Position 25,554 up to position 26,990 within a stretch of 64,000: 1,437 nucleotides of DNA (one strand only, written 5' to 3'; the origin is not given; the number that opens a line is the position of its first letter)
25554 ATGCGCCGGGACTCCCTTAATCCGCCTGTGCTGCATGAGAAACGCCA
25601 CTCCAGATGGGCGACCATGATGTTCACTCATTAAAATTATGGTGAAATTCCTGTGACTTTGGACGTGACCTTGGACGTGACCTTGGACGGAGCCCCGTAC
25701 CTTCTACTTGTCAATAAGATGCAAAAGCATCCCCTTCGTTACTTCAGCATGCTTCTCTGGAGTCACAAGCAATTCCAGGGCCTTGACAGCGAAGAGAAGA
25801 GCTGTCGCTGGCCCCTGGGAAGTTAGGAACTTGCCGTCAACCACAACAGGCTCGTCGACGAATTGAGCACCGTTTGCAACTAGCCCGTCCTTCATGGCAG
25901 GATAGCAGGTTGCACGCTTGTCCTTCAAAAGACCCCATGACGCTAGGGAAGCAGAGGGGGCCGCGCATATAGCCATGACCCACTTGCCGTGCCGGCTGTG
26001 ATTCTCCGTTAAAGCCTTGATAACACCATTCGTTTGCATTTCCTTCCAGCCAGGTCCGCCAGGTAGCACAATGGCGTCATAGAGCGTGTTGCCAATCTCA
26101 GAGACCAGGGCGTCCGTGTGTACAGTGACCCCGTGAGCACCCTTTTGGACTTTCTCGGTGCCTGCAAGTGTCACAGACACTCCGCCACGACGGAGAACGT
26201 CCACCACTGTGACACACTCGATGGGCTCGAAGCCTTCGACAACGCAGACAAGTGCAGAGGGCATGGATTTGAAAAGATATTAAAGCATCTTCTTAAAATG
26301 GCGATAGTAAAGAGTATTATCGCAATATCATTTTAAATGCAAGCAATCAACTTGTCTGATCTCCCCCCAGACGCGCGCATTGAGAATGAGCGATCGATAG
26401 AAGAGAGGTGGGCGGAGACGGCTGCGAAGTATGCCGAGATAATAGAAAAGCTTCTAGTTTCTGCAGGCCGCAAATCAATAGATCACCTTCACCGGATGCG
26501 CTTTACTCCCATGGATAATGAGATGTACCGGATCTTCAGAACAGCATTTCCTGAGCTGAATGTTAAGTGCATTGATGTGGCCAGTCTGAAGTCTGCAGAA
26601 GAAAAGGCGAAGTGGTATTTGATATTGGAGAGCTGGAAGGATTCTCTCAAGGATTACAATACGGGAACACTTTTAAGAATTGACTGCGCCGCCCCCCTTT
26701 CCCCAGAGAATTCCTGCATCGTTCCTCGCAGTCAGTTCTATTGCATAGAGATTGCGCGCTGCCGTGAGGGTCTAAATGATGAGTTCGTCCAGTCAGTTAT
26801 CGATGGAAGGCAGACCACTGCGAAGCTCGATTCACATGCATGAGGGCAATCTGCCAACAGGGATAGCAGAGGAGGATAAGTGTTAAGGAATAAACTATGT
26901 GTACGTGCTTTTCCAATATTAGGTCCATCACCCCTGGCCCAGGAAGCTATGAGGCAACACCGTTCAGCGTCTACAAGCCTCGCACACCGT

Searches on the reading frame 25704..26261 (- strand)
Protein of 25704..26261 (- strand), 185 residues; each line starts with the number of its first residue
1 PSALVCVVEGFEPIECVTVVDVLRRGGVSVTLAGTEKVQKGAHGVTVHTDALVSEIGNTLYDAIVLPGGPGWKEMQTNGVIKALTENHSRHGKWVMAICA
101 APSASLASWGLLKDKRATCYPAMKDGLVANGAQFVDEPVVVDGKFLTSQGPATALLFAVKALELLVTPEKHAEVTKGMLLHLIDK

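Call 6: search_protein_families(library=pfam, proteins=[window:25704-26261:-], max_evalue=0.01)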
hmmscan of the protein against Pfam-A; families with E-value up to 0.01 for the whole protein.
window:25704-26261:- (185 aa): 1 family
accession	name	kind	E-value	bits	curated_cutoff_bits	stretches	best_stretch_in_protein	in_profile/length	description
PF01965.30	DJ-1_PfpI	-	4.1e-42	144.2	26.6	1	2-163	2-164/165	DJ-1/PfpI family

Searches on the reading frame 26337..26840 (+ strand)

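Call 6: search_protein_families(library=pfam, proteins=[window:26337-26840:+], max_evalue=0.01)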
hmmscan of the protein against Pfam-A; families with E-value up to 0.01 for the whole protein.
window:26337-26840:+ (168 aa): 1 family
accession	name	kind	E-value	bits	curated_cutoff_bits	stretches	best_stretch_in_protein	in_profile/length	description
PF04669.19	PBDC1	-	1.1e-47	161.5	28.5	1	21-151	1-125/126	PBDC1 protein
